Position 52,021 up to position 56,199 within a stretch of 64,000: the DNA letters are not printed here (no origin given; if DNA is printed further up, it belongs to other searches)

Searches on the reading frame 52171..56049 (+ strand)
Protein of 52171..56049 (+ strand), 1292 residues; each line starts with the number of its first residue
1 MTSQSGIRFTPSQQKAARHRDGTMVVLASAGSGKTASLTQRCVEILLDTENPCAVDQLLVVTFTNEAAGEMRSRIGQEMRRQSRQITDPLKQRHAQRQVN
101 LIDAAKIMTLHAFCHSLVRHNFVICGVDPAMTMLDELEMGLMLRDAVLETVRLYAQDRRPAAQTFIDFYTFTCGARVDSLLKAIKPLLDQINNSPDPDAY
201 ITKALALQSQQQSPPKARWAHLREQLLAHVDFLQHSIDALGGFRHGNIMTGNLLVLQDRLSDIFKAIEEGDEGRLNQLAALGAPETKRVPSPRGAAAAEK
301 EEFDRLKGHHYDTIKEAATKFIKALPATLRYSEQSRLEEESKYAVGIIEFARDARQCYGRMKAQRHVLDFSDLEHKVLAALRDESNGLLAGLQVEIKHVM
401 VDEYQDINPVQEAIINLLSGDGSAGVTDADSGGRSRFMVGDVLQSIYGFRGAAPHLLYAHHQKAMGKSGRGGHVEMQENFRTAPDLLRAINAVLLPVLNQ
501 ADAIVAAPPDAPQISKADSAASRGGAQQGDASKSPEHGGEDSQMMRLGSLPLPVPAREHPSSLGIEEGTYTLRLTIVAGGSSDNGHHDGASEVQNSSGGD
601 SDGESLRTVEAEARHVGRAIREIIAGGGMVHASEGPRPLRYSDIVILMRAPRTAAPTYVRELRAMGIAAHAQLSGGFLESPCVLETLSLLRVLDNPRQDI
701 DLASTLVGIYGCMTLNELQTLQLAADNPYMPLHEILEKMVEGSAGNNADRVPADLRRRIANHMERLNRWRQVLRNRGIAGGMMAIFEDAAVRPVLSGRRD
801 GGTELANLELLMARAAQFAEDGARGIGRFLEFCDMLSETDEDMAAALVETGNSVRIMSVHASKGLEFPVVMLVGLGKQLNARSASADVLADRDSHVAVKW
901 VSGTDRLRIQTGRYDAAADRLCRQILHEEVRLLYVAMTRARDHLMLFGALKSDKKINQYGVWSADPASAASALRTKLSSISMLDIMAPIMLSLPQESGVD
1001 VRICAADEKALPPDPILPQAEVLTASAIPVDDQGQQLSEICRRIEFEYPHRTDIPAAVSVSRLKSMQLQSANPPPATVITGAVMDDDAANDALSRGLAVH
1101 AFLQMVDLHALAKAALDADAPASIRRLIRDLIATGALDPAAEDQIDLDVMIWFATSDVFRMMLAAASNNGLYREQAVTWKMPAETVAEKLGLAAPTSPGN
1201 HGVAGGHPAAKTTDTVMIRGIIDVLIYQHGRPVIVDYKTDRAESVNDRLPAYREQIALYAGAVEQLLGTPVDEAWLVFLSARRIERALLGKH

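Call 81: search_protein_families(library=pfam, proteins=[window:52171-56049:+], max_evalue=0.0001)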
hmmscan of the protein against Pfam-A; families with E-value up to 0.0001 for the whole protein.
window:52171-56049:+ (1292 aa): 5 families
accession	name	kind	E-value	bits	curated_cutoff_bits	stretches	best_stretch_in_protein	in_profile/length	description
PF00580.27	UvrD-helicase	-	2.3e-50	172.2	23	1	10-460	2-266/271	UvrD/REP helicase N-terminal domain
PF13361.12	UvrD_C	-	2.2e-19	70.5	25.6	1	608-946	49-345/350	UvrD-like helicase C-terminal domain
PF13245.12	AAA_19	-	1.7e-12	48.1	25.1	1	15-450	3-134/134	AAA domain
PF12705.13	PDDEXK_1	-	1.9e-09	38.3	22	1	1087-1279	29-189/247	PD-(D/E)XK nuclease superfamily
PF13538.12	UvrD_C_2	-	2.8e-09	37.1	27.4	0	926-946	31-51/52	UvrD-like helicase C-terminal domain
